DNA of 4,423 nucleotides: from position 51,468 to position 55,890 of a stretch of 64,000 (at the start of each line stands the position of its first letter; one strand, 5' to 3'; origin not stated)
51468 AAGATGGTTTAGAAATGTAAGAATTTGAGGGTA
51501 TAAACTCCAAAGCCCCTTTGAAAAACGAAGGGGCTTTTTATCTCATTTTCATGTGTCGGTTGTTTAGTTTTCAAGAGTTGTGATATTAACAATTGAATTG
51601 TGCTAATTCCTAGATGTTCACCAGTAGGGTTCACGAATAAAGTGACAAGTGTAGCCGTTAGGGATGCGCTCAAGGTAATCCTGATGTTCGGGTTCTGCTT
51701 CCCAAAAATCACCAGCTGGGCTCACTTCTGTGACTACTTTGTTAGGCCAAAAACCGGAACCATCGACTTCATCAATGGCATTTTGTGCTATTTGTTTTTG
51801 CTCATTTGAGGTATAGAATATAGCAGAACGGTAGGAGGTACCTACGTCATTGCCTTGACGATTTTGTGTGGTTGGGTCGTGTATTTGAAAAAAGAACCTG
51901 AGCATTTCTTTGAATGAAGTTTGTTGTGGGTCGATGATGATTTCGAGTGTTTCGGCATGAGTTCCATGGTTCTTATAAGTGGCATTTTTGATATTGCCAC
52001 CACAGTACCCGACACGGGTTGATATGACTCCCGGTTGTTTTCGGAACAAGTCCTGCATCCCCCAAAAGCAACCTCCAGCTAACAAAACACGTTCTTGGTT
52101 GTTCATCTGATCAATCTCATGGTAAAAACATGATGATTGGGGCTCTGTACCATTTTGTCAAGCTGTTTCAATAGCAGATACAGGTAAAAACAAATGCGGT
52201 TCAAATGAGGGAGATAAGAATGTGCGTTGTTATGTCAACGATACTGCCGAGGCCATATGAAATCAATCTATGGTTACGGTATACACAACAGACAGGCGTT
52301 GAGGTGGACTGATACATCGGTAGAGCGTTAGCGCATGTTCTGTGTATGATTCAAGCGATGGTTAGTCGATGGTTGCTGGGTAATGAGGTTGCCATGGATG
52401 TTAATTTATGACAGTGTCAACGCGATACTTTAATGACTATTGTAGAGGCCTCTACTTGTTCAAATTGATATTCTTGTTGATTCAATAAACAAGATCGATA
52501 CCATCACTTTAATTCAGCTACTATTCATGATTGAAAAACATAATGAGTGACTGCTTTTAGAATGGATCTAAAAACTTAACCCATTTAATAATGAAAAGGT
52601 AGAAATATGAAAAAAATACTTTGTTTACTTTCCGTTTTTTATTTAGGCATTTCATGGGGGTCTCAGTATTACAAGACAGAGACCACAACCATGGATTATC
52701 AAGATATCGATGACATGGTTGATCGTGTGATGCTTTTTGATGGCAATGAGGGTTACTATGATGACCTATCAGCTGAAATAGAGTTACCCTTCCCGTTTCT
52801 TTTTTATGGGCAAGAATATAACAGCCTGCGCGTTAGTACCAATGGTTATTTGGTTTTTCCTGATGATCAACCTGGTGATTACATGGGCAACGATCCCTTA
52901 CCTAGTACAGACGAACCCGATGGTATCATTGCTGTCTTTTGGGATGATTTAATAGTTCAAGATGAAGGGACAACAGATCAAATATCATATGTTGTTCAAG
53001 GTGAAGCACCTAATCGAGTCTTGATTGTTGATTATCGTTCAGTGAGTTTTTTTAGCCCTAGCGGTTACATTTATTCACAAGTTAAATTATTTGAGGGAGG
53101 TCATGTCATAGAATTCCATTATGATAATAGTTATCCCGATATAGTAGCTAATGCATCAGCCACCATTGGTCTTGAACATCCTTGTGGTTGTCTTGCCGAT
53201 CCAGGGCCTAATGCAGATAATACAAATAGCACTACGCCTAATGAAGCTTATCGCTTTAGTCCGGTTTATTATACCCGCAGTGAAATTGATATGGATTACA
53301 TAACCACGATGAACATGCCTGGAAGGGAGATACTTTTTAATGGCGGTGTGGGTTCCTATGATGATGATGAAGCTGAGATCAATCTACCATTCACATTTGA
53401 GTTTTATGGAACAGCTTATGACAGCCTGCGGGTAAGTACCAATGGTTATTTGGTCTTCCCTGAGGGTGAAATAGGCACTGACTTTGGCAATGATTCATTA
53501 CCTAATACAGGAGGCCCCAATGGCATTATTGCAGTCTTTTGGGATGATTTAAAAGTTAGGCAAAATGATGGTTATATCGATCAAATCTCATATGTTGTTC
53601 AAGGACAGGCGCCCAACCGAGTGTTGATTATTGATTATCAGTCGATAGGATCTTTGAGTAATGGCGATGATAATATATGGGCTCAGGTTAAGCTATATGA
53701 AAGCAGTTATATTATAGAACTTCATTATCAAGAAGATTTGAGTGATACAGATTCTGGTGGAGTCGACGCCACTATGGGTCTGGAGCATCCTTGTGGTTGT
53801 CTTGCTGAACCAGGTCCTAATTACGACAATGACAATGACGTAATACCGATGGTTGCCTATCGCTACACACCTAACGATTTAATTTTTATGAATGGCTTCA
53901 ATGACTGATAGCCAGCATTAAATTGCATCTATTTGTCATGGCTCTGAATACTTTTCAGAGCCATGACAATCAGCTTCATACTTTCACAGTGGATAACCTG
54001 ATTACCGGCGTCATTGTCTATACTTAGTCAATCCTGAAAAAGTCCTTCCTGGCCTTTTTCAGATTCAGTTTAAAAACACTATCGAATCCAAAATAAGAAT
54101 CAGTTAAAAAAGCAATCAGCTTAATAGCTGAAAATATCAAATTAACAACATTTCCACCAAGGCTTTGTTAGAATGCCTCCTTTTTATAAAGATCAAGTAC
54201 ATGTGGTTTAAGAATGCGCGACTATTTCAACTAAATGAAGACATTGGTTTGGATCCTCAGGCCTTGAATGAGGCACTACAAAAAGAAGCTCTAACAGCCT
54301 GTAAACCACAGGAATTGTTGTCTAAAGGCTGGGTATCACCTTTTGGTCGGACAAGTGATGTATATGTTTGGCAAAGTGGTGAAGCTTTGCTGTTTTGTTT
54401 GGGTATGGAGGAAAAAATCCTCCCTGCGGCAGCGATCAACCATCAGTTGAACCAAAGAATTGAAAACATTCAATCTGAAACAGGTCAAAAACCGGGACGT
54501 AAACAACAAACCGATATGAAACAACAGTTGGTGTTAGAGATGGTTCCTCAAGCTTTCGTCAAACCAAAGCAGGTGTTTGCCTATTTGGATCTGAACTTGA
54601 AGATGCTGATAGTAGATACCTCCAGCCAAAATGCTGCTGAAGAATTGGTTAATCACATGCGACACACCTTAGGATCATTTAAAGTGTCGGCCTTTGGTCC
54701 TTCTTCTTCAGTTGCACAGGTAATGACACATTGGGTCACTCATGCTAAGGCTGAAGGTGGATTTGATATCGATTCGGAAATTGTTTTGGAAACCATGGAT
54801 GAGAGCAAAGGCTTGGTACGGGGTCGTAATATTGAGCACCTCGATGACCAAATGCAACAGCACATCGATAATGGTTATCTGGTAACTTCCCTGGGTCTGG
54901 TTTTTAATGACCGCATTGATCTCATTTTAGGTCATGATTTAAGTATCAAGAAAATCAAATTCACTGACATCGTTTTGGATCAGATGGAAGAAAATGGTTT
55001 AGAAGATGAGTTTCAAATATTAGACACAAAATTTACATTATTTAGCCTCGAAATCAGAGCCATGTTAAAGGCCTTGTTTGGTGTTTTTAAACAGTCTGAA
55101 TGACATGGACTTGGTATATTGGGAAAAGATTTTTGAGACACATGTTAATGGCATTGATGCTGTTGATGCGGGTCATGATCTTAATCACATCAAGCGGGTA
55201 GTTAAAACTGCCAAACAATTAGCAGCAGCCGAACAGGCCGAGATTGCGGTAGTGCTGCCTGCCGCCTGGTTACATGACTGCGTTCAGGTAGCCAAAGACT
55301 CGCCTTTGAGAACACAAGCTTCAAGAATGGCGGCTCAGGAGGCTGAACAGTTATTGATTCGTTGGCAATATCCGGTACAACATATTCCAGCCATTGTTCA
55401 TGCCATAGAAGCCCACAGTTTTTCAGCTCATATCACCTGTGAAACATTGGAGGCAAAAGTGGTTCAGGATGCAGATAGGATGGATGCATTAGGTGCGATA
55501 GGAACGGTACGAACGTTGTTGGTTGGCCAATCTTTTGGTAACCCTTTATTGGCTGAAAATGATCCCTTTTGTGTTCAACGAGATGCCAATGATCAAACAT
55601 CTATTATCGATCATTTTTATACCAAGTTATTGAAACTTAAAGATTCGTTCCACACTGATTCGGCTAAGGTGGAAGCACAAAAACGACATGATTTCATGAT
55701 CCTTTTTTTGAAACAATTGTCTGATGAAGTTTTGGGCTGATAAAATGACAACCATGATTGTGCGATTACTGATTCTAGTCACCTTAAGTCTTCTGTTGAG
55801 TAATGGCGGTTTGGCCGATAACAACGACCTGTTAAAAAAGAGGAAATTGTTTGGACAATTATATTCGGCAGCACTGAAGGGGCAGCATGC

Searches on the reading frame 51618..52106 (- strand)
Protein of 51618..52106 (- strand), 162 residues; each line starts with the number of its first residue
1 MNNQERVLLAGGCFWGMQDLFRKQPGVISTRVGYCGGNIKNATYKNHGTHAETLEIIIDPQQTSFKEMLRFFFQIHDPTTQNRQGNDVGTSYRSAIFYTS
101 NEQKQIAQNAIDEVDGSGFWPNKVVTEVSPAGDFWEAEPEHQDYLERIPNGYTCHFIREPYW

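Call 71: search_protein_families(library=pfam, max_evalue=0.00001, proteins=[window:51618-52106:-])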
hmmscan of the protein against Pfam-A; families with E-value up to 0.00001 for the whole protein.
window:51618-52106:- (162 aa): 1 family
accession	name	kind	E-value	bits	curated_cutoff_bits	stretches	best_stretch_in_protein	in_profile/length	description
PF01625.27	PMSR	-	5.4e-57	192.8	23.7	1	7-153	2-152/153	Peptide methionine sulfoxide reductase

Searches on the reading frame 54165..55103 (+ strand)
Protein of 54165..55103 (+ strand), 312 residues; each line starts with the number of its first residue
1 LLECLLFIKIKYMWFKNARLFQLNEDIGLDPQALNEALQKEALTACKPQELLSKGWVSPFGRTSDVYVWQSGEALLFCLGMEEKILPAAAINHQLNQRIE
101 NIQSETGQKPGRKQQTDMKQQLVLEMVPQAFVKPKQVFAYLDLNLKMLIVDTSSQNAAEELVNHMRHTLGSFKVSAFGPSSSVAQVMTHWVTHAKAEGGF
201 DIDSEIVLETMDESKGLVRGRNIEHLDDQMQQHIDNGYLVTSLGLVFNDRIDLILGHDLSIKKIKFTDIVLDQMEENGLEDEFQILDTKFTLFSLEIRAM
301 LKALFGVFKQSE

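Call 30: search_protein_families(library=pfam, max_evalue=0.000001, proteins=[window:54165-55103:+])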
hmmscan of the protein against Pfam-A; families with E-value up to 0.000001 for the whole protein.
window:54165-55103:+ (312 aa): 1 family
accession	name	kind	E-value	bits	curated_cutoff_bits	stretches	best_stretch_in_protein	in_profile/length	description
PF04381.17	RdgC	-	3.1e-89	299.6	25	1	13-310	1-297/298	Putative exonuclease, RdgC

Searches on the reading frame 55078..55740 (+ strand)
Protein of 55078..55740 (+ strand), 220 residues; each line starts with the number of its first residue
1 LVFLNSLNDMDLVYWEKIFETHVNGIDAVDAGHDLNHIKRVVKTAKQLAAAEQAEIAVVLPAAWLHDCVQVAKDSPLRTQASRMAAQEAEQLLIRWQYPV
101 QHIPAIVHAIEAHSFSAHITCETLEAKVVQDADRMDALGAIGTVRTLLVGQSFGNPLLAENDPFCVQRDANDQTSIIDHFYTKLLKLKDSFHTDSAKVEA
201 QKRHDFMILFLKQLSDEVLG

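Call 30: search_protein_families(library=pfam, max_evalue=0.000001, proteins=[window:55078-55740:+])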
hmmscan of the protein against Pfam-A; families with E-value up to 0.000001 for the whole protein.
window:55078-55740:+ (220 aa): 1 family
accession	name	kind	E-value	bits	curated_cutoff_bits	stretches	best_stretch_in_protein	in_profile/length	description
PF01966.28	HD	-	7.7e-10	39.5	22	1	35-137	2-115/116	HD domain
